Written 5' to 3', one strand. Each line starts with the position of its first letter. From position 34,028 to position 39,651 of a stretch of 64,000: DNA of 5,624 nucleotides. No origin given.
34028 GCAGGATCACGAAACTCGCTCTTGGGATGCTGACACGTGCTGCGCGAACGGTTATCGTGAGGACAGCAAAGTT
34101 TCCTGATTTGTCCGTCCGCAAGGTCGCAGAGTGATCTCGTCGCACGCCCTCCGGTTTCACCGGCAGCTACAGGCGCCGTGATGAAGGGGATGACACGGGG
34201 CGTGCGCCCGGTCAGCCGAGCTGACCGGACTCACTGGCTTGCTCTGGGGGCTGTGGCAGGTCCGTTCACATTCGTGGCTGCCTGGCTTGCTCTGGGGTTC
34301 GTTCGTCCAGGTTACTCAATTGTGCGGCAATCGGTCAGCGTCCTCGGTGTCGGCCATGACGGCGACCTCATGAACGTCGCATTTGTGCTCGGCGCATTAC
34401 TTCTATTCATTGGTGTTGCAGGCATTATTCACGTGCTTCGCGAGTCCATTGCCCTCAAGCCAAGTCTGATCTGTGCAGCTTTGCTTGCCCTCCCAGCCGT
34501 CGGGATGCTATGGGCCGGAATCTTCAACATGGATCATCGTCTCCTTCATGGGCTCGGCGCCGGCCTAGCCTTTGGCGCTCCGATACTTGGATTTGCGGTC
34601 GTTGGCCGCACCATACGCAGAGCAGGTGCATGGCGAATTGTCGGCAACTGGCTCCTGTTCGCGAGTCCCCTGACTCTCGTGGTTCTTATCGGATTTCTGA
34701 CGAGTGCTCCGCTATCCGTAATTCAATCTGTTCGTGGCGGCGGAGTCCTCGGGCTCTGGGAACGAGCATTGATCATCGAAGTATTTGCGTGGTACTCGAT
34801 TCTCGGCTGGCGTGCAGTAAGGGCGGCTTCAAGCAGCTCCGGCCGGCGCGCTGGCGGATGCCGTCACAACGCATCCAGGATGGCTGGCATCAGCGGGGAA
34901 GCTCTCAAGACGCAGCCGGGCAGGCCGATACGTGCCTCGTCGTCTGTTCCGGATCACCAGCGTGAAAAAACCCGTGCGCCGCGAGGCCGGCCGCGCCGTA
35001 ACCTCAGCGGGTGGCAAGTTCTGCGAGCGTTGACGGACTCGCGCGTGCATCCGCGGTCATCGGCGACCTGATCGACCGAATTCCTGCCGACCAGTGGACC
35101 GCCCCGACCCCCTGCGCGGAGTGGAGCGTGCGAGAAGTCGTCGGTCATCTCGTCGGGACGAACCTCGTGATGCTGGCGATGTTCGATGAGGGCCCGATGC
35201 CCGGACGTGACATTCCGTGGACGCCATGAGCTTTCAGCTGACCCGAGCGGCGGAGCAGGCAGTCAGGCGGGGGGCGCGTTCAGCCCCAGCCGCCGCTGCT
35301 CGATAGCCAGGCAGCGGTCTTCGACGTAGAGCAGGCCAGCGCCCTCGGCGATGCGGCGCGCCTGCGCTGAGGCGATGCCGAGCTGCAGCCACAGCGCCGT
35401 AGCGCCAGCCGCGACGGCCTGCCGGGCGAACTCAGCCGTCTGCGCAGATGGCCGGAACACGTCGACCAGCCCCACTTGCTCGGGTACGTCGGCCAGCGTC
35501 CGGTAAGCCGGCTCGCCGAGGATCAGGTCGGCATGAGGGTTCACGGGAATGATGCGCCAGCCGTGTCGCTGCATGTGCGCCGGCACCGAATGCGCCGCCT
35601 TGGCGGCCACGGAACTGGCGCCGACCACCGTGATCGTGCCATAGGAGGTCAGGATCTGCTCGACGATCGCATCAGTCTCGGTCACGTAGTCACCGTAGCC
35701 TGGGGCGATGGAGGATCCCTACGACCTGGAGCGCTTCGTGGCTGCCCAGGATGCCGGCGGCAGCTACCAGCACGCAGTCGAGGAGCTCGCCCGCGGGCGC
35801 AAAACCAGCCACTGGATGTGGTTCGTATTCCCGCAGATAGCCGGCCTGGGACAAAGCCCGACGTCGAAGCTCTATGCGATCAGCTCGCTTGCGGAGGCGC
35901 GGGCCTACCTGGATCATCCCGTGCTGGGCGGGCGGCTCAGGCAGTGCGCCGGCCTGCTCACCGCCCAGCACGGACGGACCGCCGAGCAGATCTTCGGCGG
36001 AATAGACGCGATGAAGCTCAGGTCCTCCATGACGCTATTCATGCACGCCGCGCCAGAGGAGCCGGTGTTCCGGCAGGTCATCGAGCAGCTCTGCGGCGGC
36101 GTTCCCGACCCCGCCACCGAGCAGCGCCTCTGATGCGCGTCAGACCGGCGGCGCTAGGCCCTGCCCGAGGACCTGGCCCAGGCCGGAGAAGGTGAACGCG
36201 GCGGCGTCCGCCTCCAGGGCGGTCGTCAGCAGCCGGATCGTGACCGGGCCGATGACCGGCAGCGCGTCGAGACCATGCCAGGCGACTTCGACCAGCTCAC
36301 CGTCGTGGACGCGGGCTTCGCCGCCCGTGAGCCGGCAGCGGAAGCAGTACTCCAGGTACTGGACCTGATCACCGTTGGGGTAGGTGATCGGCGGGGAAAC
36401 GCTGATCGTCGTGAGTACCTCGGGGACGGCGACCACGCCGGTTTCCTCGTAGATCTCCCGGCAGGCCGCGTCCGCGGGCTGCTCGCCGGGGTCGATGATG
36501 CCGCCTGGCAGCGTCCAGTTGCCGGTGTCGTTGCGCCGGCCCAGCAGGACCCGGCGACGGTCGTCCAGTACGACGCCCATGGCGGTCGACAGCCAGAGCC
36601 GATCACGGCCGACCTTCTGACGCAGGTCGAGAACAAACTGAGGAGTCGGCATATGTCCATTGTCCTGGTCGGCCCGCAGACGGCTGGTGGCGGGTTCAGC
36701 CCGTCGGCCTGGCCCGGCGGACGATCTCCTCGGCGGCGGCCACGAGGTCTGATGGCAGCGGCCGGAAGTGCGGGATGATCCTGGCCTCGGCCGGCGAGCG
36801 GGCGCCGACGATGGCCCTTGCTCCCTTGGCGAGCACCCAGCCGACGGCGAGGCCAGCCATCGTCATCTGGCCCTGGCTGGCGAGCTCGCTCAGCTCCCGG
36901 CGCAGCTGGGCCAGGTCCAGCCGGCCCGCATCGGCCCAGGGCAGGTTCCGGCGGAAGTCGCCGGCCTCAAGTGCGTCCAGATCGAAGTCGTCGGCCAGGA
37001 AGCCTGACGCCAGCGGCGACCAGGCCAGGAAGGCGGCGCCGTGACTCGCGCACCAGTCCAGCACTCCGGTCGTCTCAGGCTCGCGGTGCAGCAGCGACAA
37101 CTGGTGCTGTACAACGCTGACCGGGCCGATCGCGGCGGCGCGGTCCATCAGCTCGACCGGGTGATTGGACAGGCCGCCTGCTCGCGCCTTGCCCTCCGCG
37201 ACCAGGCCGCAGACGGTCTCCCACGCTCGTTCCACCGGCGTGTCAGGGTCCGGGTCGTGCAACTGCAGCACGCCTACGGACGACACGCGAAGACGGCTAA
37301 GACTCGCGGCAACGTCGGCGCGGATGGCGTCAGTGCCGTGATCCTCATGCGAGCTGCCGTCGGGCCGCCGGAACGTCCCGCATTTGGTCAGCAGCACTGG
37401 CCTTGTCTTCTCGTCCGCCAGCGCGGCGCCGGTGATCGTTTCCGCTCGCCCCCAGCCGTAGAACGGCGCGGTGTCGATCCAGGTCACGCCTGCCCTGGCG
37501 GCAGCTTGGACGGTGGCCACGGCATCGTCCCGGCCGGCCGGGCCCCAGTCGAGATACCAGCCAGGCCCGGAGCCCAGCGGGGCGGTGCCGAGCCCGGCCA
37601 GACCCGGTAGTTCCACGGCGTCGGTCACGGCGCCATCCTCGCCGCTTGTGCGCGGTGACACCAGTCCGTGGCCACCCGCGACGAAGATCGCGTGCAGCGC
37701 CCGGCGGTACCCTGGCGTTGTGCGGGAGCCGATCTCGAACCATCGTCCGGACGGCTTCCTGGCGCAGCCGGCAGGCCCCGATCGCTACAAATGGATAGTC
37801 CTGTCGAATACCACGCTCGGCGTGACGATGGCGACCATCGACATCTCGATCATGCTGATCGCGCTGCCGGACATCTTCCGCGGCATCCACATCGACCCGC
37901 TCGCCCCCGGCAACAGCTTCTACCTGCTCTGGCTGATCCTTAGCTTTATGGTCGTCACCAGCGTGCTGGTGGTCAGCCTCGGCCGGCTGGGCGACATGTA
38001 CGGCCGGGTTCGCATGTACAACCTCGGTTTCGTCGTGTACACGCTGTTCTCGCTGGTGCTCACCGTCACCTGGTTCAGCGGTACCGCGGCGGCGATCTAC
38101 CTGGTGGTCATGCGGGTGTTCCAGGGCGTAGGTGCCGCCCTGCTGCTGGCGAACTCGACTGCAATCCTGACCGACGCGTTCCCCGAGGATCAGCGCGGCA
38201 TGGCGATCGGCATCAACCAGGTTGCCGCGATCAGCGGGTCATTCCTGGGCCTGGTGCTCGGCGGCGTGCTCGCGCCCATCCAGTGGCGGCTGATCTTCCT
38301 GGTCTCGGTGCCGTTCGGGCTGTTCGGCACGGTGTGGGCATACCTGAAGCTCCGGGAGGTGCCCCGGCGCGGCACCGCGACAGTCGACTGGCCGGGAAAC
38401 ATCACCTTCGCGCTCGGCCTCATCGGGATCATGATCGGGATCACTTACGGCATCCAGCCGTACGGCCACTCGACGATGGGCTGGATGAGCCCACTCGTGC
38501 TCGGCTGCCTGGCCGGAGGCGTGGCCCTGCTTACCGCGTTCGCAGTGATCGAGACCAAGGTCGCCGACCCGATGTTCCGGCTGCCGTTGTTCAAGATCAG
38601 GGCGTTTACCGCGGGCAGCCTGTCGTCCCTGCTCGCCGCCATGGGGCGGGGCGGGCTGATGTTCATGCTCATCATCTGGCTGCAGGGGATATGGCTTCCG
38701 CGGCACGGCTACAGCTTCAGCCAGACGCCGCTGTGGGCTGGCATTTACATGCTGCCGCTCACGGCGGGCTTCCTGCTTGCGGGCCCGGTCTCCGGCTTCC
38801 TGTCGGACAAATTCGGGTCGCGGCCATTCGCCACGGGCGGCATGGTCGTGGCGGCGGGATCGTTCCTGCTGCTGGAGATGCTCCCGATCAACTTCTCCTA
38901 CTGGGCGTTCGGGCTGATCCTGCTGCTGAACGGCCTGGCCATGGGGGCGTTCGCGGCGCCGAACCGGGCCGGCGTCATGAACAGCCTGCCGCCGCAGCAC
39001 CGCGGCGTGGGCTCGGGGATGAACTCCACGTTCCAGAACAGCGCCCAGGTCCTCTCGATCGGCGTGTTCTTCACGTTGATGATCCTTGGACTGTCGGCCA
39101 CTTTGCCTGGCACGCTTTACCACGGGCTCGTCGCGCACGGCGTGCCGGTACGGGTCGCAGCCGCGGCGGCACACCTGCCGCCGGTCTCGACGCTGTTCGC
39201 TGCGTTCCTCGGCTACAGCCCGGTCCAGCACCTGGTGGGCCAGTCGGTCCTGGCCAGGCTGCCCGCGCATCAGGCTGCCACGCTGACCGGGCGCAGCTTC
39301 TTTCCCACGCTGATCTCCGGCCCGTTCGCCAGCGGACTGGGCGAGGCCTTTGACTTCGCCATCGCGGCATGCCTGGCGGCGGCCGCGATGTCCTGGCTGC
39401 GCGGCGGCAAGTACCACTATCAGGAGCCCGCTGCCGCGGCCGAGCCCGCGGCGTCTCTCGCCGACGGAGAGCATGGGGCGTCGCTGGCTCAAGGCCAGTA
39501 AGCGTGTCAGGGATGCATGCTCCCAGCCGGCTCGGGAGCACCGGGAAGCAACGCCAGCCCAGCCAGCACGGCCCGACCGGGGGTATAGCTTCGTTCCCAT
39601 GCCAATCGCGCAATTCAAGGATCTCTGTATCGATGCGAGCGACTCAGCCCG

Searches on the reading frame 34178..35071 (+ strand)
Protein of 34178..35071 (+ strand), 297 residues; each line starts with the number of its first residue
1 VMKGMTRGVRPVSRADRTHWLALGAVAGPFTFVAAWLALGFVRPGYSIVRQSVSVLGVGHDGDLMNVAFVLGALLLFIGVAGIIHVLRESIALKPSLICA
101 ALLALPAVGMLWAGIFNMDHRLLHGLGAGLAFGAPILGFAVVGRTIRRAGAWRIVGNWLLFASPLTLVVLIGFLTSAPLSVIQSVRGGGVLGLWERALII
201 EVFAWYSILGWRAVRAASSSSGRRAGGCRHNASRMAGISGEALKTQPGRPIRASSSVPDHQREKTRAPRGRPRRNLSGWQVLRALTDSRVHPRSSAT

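Call 61: search_protein_families(library=pfam, proteins=[window:34178-35071:+], max_evalue=0.0001)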
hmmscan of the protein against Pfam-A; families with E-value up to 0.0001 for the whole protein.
window:34178-35071:+ (297 aa): 1 family
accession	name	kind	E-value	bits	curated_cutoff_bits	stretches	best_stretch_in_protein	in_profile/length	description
PF06197.19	DUF998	-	2.7e-22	79.7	30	1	26-211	1-183/184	Protein of unknown function (DUF998)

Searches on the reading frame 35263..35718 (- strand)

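Call 57: search_protein_families(library=pfam, proteins=[window:35263-35718:-], max_evalue=0.0001)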
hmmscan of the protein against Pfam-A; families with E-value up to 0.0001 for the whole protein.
window:35263-35718:- (151 aa): 1 family
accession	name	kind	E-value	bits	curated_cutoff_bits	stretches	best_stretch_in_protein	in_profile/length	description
PF13380.12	CoA_binding_2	-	1.4e-35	122.7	22.8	1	28-141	2-115/116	CoA binding domain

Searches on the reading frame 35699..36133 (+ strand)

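Call 57: search_protein_families(library=pfam, proteins=[window:35699-36133:+], max_evalue=0.0001)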
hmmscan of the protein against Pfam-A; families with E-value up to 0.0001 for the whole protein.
window:35699-36133:+ (144 aa): 1 family
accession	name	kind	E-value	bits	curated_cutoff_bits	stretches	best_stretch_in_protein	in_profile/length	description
PF08837.16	DUF1810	-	2.7e-56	189.7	25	1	8-144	2-136/136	Protein of unknown function (DUF1810)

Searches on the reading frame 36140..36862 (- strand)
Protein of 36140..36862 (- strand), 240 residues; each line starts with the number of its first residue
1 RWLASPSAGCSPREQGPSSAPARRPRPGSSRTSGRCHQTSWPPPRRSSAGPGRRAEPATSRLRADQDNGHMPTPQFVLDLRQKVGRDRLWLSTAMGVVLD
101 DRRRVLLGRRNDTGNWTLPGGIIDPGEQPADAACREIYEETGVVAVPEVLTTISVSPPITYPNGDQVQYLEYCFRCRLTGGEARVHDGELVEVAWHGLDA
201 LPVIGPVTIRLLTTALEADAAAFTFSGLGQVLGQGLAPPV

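Call 57: search_protein_families(library=pfam, proteins=[window:36140-36862:-], max_evalue=0.0001)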
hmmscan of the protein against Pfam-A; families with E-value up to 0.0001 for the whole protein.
window:36140-36862:- (240 aa): 1 family
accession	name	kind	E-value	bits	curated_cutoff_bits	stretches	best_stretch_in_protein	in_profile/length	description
PF00293.34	NUDIX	-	2.7e-21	76.4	21.1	1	94-201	6-118/134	NUDIX domain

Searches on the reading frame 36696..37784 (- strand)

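Call 57: search_protein_families(library=pfam, proteins=[window:36696-37784:-], max_evalue=0.0001)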
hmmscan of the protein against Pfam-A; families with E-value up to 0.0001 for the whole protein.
window:36696-37784:- (362 aa): 1 family
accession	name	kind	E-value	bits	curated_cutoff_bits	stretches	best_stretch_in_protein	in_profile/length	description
PF00248.27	Aldo_ket_red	-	6.6e-52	176.8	24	1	65-335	4-268/291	Aldo/keto reductase family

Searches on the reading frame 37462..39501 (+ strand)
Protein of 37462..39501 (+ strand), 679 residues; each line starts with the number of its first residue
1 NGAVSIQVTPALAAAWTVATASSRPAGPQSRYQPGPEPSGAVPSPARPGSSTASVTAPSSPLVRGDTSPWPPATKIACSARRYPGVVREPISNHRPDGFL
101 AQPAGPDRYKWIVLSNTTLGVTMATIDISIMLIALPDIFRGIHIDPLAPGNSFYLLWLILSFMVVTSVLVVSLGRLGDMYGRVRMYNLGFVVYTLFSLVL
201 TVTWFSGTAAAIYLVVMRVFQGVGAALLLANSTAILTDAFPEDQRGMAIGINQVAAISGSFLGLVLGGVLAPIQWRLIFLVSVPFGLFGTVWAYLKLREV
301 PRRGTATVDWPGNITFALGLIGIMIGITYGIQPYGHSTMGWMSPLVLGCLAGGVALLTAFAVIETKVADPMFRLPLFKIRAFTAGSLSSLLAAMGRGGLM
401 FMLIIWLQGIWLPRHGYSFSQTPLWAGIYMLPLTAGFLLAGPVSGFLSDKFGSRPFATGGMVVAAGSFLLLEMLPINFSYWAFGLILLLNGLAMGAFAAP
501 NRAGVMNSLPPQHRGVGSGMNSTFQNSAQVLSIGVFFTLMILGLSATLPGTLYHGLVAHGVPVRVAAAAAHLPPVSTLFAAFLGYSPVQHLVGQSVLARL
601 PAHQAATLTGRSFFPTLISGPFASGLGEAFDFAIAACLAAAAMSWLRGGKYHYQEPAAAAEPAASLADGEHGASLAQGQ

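Call 57: search_protein_families(library=pfam, proteins=[window:37462-39501:+], max_evalue=0.0001)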
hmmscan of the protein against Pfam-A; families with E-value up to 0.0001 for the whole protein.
window:37462-39501:+ (679 aa): 1 family
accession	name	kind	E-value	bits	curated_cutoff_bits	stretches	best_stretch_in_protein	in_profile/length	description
PF07690.21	MFS_1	-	1.1e-34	120.4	33.4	1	119-531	3-345/347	Major Facilitator Superfamily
